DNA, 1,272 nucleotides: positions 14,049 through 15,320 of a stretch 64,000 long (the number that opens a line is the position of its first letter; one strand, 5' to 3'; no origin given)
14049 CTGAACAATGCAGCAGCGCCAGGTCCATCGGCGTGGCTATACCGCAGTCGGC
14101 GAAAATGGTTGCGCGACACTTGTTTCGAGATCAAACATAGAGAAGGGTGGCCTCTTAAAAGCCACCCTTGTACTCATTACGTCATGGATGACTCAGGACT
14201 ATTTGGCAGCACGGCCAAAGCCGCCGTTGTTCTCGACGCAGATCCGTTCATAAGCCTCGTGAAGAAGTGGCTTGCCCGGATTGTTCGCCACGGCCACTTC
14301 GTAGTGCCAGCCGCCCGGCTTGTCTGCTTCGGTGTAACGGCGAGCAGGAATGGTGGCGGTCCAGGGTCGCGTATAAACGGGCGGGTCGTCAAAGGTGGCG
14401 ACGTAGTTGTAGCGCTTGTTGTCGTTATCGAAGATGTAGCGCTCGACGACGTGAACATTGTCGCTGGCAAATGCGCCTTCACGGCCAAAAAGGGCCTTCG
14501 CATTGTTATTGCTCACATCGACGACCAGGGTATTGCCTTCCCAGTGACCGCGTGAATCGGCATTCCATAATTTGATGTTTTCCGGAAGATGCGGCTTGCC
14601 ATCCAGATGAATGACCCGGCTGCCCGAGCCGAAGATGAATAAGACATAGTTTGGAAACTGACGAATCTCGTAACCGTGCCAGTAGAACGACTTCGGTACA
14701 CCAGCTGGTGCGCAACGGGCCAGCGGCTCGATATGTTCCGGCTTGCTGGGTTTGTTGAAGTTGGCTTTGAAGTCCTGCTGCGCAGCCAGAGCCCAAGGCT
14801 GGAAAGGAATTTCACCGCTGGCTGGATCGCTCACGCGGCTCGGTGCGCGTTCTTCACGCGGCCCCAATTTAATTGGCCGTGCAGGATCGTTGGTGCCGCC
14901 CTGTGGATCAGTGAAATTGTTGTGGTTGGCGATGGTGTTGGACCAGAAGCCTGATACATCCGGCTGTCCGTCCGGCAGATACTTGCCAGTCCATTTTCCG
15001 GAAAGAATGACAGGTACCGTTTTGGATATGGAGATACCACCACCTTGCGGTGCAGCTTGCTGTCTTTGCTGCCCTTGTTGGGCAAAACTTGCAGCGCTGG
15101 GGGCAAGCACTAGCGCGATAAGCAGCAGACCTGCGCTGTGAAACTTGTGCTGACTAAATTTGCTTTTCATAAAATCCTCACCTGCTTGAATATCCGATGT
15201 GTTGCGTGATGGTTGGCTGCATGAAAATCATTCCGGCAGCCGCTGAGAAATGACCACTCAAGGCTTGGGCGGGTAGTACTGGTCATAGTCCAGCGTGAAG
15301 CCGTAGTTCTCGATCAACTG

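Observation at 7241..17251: Ten-kb co-directional cluster of uncharacterised exported and membrane proteins around two TonB-dependent receptors (candidate undescribed uptake/redox system)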

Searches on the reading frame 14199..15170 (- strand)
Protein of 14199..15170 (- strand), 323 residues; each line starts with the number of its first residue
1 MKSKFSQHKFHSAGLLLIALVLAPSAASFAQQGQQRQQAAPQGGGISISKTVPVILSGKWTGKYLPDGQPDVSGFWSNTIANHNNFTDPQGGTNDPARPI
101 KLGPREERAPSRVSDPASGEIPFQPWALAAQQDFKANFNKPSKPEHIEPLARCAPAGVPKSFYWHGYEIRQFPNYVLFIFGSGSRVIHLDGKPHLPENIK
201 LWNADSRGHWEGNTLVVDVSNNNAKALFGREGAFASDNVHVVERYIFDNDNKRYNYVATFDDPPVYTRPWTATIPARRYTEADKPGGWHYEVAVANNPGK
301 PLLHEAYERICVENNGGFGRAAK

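Call 4: search_protein_families(library=pfam, proteins=[window:14199-15170:-], max_evalue=0.01)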
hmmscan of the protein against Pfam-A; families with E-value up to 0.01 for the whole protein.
window:14199-15170:- (323 aa): 0 families

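Call 5: search_protein_families(library=ncbifam, proteins=[window:14199-15170:-], max_evalue=0.01)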
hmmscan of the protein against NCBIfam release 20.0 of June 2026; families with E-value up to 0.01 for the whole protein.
window:14199-15170:- (323 aa): 0 families

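Call 15: find_homologous_proteins(query=window:14199-15170:-)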
Query window:14199-15170:- (323 aa): 4449 proteins with E <= 0.001 among 6233 candidates; the best 120 are listed.
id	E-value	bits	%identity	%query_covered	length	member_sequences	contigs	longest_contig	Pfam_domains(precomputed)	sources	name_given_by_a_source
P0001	3.7e-224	761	100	100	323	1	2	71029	-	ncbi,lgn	-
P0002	1.2e-192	658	85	100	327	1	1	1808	-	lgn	-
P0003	1.1e-170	585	78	93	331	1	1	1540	-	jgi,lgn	jgi:hypothetical protein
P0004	5.9e-165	567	81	93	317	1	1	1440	-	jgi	jgi:hypothetical protein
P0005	3.6e-150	518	72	96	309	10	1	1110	-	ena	-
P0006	5.5e-149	514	72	95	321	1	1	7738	-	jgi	jgi:hypothetical protein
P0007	6.2e-149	514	70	100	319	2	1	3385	-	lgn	-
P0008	2.5e-148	512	71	97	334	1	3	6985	-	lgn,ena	-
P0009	9.9e-148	510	78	85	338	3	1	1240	-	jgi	jgi:hypothetical protein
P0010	1.0e-147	510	69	100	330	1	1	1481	-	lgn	-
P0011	2.0e-147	509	69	99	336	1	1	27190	-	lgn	-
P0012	2.1e-147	509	74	89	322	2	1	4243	-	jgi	jgi:hypothetical protein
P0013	2.9e-147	508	69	100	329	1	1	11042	-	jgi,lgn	jgi:hypothetical protein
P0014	7.2e-147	507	69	100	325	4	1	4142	-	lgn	-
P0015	1.0e-145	503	76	86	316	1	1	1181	-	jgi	jgi:hypothetical protein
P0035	1.6e-139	483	70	95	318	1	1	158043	-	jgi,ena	-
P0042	3.3e-139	482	74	87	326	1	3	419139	-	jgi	jgi:hypothetical protein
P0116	3.1e-135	469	73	86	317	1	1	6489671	-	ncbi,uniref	ncbi:hypothetical protein [Duganella sp. BuS-21]|uniref:hypothetical protein n=1 Tax=Duganella sp. B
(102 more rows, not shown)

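Call 17: find_encoding_contigs(protein=P0001, flank=10000, max_places=3)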
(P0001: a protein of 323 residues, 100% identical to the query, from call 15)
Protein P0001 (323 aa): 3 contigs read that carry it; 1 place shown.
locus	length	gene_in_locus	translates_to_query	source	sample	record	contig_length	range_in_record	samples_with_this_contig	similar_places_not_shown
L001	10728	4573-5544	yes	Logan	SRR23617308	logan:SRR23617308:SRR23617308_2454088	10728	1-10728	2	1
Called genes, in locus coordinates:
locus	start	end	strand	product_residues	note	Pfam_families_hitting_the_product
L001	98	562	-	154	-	PF02391:MoaE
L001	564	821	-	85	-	PF02597:ThiS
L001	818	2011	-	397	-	PF03453:MoeA_N, PF00994:MoCF_biosynth, PF03454:MoeA_C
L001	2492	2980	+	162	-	-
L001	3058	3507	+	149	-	PF19649:DUF6152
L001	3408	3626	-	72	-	-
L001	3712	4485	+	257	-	-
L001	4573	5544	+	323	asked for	-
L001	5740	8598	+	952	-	PF07715:Plug, PF00593:TonB_dep_Rec_b-barrel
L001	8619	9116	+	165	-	PF20349:DUF6644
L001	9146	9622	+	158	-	PF20349:DUF6644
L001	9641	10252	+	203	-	-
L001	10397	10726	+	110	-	?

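Call 18: find_related_loci(query=A1, collection=genome_contigs, flank=10000)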
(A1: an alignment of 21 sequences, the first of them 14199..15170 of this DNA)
Query A1 (323 aa) in genome_contigs; peptide patterns used: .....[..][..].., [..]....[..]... (x = any residue, [..] = any of these).
600 stretches matched a pattern (row limit reached: there are more); 594 encode a relative of the query (tblastn E <= 1e-3); the best 80 are kept; 79 distinct loci.
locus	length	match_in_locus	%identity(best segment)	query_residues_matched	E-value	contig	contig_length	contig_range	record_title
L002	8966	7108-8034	71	16-322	1e-144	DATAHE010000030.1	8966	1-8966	MAG TPA_asm: Steroidobacteraceae bacterium isolate SMAG_U6847 k141_1972605, whole genome shotgun sequence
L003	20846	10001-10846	71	43-322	3e-134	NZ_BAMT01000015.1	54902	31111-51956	Methylobacillus glycogenes JCM 2850, whole genome shotgun sequence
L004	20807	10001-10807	74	55-322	4e-134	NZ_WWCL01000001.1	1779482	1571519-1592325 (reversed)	Duganella fentianensis strain FT93W NODE_1_length_1779482_cov_33.046911_1, whole genome shotgun sequence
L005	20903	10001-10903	66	19-322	2e-133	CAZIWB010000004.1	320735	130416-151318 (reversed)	MAG TPA_asm: uncultured Cellvibrionaceae bacterium isolate SRP193066_co1_141 genome assembly, contig: NODE_50_length_320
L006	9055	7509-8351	72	46-322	6e-133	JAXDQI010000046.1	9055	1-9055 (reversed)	MAG: Gammaproteobacteria bacterium isolate BP_731 scaffold_5006749, whole genome shotgun sequence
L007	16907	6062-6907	70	43-322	2e-132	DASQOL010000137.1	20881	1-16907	MAG TPA_asm: Gammaproteobacteria bacterium isolate SMAG_U10802 k141_2117568, whole genome shotgun sequence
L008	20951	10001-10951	63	16-322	1e-131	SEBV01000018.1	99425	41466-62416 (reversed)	MAG: Gammaproteobacteria bacterium isolate PMG_258 scaffold_488, whole genome shotgun sequence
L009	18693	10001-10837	69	46-322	6e-131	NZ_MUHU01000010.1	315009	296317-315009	Derxia lacustris strain HL-12 isolate fresh water ctg_10, whole genome shotgun sequence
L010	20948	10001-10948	63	1-322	2e-129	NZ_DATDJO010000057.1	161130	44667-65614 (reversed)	MAG: Povalibacter sp. isolate SMAG_U332 k141_124130, whole genome shotgun sequence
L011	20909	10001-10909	66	17-322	3e-127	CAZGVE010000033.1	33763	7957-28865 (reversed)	MAG TPA_asm: uncultured Steroidobacteraceae bacterium isolate binchicken_co54_393 genome assembly, contig: NODE_2186_len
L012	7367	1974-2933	62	10-322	3e-126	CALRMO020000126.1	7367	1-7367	MAG: Sphingomonas paucimobilis isolate JJ-M10A2-106-6-m1-bin320 genome assembly, contig: JJ-M10A2-106-C1266, whole genom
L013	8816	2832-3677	69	43-320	9e-126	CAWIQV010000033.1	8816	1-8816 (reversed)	MAG: uncultured Gammaproteobacteria bacterium isolate MFD01689.bin.2.38 genome assembly, contig: contig_55343, whole gen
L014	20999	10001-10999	58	1-323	7e-125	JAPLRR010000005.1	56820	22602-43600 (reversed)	MAG: Methylococcales bacterium isolate LacPavin_0920_WC57_MAG_48_27 LacPavin_0920_WC57_scaffold_692506, whole genome sho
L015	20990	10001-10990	54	1-322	2e-117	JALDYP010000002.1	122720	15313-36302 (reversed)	MAG: Methylophilus sp. isolate MCT-ROC-04 NODE_43_length_122720_cov_21.947043, whole genome shotgun sequence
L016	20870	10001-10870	65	34-322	3e-118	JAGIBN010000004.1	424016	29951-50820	MAG: Porphyrobacter sp. isolate BIN49 scaffold4_cov0, whole genome shotgun sequence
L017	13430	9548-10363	66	52-322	8e-116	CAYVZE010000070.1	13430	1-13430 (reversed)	MAG TPA_asm: uncultured Steroidobacteraceae bacterium isolate SRP268622_co1_305 genome assembly, contig: NODE_10605_leng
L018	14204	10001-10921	58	12-315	4e-111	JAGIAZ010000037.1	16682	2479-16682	MAG: Sphingobium sp. isolate BIN35 scaffold37_cov0, whole genome shotgun sequence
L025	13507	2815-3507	50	60-290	1e-69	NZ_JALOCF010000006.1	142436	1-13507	MAG: Methylobacter sp. isolate SO_2017_LW4 bin 67 scaffold_375_c1_LW137-91_2017, whole genome shotgun sequence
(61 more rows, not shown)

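Call 26: predict_structure(alignment_id=A1)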
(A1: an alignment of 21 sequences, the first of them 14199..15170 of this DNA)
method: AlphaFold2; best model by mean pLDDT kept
length: 323 residues; sequences in the alignment: 21
mean_pLDDT: 66.0   pTM: 0.67
mean pLDDT of the five models: 66.0, 64.2, 63.3, 63.2, 58.4
residues with pLDDT >= 90: 65; 70-90: 82; 50-70: 82; < 50: 94
segments of 3 or more residues with pLDDT < 50: 1-15, 25-49, 81-99, 107-111, 150-157, 289-292, 308-323
pLDDT, mean of each block of 10 residues (from residue 1): 42 49 49 37 40 84 95 79 41 44 51 59 91 84 71 45 70 88 79 68 72 90 61 80 93 89 91 81 61 58 52 28 28
secondary structure, 60 per line:
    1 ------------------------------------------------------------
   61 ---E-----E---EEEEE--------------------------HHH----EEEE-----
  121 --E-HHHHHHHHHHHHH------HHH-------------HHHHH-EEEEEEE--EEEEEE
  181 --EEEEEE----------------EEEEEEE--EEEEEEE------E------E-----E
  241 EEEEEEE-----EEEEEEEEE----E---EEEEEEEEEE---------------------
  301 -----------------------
elements in order: E74-78 E112-115 H125-137 H160-164 E166-172 E175-180 E183-188 E205-211 E214-220 E240-247 E253-261 E270-279

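Call 30: fold_search(model_id=the predicted structure, library=pdb)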
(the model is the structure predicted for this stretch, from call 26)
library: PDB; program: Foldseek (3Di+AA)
matches with E <= 10: 787; with E <= 0.001: 0
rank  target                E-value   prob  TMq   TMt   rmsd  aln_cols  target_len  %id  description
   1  5o16_B                8.8e-02  0.35  0.14  0.16   8.8       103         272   12  Crystal structure of bifunctional dehydratase-cyclase domain in ambruticin biosynthesis (released 2017-11-08)
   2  5o15_B                9.8e-02  0.30  0.14  0.16   9.0       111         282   13  Crystal structure of bifunctional dehydratase-cyclase domain in ambruticin biosynthesis (released 2017-11-08)
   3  5o16_A                1.0e-01  0.38  0.15  0.17   7.6       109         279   13  Crystal structure of bifunctional dehydratase-cyclase domain in ambruticin biosynthesis (released 2017-11-08)
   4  6mbh                  1.5e-01  0.15  0.15  0.17  16.3       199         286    6  GphF DH1 P1711L, L1744P variant: An isomerase-inactive variant of GphF DH1 (released 2018-09-19)
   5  9xps_7                1.5e-01  0.08  0.12  0.15  15.5       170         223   10  The neck structure of the Phage Phikz (released 2026-02-11)
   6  6obv_B                1.6e-01  0.12  0.13  0.15  16.9       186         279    7  Structural insights into dehydratase substrate selection for the borrelidin and fluvirucin polyketide synthases (released 2019-06-05)
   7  3fw5_B                1.7e-01  0.30  0.17  0.29   6.8       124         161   10  Crystal structure of Siderocalin (NGAL, Lipocalin 2) complexed with Ferric 4-methyl-catechol (released 2010-05-05)
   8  1k1x_A                1.8e-01  0.20  0.14  0.08  13.5       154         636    8  Crystal structure of 4-alpha-glucanotransferase from thermococcus litoralis (released 2003-06-17)
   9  7p8y_A                1.9e-01  0.54  0.16  0.41   7.5       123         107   10  Short wilavidin apo form (released 2021-11-17)
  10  7our_C                1.9e-01  0.44  0.19  0.42   9.9       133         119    8  Wilavidin apo form (P1 form) (released 2021-11-17)
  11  4mvl_A                2.2e-01  0.25  0.16  0.27   9.3       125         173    6  Crystal structure of an engineered lipocalin (Anticalin H1GA) in complex with the Alzheimer amyloid peptide Abeta1-40 (released 2015-08-12)
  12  5hst_B                2.2e-01  0.12  0.15  0.18  17.2       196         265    5  Crystal structure of the dehydratase domain of MlnB from Bacillus amyloliquefaciens (released 2017-02-01)
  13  3by0_B                2.3e-01  0.25  0.17  0.28   6.9       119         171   11  Crystal structure of Siderocalin (NGAL, Lipocalin 2) W79A-R81A complexed with Ferric Enterobactin (released 2008-09-09)
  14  3i0a_C                2.4e-01  0.18  0.17  0.28   9.6       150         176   11  Crystal structure of Siderocalin (NGAL, Lipocalin 2) K134A mutant complexed with Ferric Enterobactin (released 2010-06-09)
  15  7our_B                2.6e-01  0.47  0.19  0.43   9.8       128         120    8  Wilavidin apo form (P1 form) (released 2021-11-17)
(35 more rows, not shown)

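Call 32: search_protein_families(library=pfam, alignment_id=A1, max_evalue=5)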
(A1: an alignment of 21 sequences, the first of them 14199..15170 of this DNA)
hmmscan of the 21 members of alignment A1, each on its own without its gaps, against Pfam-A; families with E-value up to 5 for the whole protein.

A. member 1, window:14199-15170:- (323 aa): 0 families

B. families by the number of members that match (of 21 scanned): 5 families
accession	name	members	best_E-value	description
PF00775.27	Dioxygenase_C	8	0.078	Dioxygenase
PF08254.16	Leader_Thr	1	0.13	Threonine leader peptide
PF20114.4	DUF6504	1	0.18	Domain of unknown function (DUF6504)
PF19847.4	DUF6322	1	0.53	Family of unknown function (DUF6322)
PF20437.3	LonC_helical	1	4.6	Lon-like LonC helical domain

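Call 37: find_encoding_contigs(protein=P0116, flank=10000, max_places=1)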
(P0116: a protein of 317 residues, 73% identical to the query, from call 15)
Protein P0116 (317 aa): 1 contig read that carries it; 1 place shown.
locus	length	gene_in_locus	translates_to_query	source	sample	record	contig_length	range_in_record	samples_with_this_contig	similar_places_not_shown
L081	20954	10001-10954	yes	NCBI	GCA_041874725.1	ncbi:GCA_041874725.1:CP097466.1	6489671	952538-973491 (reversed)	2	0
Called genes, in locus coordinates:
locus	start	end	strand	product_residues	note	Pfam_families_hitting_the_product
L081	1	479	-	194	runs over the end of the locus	PF03968:LptD_N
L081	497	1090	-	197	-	PF06835:LptC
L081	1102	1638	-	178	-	PF00702:Hydrolase (faint), PF08282:Hydrolase_3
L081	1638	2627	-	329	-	PF01380:SIS, PF00571:CBS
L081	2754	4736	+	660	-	PF00999:Na_H_Exchanger, PF02254:TrkA_N, PF02080:TrkA_C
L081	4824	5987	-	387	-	PF04340:DUF484, PF00990:GGDEF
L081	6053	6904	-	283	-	PF03476:MOSC_N, PF03473:MOSC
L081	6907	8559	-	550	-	PF01936:NYN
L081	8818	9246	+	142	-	PF19649:DUF6152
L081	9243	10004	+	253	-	-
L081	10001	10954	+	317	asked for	-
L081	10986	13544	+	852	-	PF07715:Plug, PF00593:TonB_dep_Rec_b-barrel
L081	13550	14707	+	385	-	PF04909:Amidohydro_2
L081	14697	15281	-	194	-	-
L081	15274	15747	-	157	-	PF20349:DUF6644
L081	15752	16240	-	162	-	PF20349:DUF6644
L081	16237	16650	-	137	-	-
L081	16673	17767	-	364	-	PF00158:Sigma54_activat, PF14532:Sigma54_activ_2, PF07728:AAA_5 (weak), PF25601:AAA_lid_14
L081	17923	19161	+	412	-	PF13439:Glyco_transf_4 (weak), PF12000:Glyco_trans_4_3, PF00534:Glycos_transf_1, PF13692:Glyco_trans_1_4, PF13524:Glyco_trans_1_2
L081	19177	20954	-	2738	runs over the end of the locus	PF00353:HemolysinCabind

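Call 38: find_encoding_contigs(protein=P0042, flank=10000, max_places=1)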
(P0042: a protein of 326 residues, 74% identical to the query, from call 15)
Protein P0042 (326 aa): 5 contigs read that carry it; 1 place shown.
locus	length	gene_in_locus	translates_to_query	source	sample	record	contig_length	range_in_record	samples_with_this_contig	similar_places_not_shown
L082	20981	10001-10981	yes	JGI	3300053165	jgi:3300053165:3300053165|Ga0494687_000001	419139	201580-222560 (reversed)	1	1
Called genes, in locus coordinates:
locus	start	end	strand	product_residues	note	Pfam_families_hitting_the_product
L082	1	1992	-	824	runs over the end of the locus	-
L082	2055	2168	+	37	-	-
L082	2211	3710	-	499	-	PF00070:Pyr_redox (faint), PF01266:DAO (faint), PF01494:FAD_binding_3, PF21274:Rng_hyd_C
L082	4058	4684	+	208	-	PF20349:DUF6644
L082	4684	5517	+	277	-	PF20349:DUF6644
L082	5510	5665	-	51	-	-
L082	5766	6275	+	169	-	-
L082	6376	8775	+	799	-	PF07715:Plug, PF00593:TonB_dep_Rec_b-barrel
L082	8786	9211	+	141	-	PF19649:DUF6152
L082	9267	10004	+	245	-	-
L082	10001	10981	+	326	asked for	-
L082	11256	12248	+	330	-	PF00126:HTH_1, PF03466:LysR_substrate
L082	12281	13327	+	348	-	PF01547:SBP_bac_1, PF13531:SBP_bac_11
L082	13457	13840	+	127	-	PF04304:DUF454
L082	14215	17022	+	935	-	PF07715:Plug, PF00593:TonB_dep_Rec_b-barrel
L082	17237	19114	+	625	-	PF00989:PAS, PF08447:PAS_3, PF08448:PAS_4, PF13426:PAS_9, PF00989:PAS, PF08448:PAS_4, PF13426:PAS_9, PF00512:HisKA, +2 more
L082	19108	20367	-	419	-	PF04542:Sigma70_r2, PF08281:Sigma70_r4_2, PF20239:DUF6596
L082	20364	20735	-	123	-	PF03795:YCII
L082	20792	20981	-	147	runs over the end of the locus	PF00903:Glyoxalase, PF18029:Glyoxalase_6 (weak)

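Call 39: find_encoding_contigs(protein=P0035, flank=10000, max_places=1)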
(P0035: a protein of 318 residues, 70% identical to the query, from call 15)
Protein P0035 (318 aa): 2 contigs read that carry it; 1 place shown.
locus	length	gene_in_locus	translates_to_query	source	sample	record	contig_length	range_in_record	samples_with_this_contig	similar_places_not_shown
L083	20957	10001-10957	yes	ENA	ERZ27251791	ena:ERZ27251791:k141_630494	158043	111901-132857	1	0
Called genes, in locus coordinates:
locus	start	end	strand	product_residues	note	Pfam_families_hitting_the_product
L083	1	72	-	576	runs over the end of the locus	PF00481:PP2C (faint), PF13672:PP2C_2, PF07228:SpoIIE (faint), PF00069:Pkinase, PF01636:APH (faint), PF07714:PK_Tyr_Ser-Thr, PF06293:Kdo (weak)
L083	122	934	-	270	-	PF01226:Form_Nir_trans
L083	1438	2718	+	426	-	PF00083:Sugar_tr, PF07690:MFS_1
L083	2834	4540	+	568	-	-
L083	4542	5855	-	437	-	-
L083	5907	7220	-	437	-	PF01408:GFO_IDH_MocA, PF03447:NAD_binding_3 (weak), PF22725:GFO_IDH_MocA_C3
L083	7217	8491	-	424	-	PF01408:GFO_IDH_MocA, PF02894:GFO_IDH_MocA_C (weak), PF22725:GFO_IDH_MocA_C3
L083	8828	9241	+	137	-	PF19649:DUF6152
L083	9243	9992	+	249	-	-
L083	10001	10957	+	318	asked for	-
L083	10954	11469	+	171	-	PF20349:DUF6644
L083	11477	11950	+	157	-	PF20349:DUF6644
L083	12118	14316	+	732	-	PF01011:PQQ, PF13360:PQQ_2, PF13570:Beta-prop_ACSF4 (faint), PF13360:PQQ_2 (weak), PF01011:PQQ, PF00034:Cytochrom_C (faint), PF13442:Cytochrome_CBB3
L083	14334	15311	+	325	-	PF00126:HTH_1, PF03466:LysR_substrate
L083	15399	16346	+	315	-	PF13669:Glyoxalase_4 (faint), PF18029:Glyoxalase_6 (faint), PF22677:Ble-like_N (faint), PF00903:Glyoxalase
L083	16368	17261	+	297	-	PF08450:SGL, PF03088:Str_synth (weak)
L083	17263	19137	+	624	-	PF13360:PQQ_2, PF01011:PQQ, PF13570:Beta-prop_ACSF4 (faint), PF13360:PQQ_2 (weak), PF13442:Cytochrome_CBB3 (weak), PF00034:Cytochrom_C (weak)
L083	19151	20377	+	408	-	PF00067:p450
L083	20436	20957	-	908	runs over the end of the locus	PF13181:TPR_8 (faint), PF13424:TPR_12 (faint), PF00069:Pkinase, PF07714:PK_Tyr_Ser-Thr, PF03109:ABC1 (weak), PF23300:HEAT_Nup120 (faint)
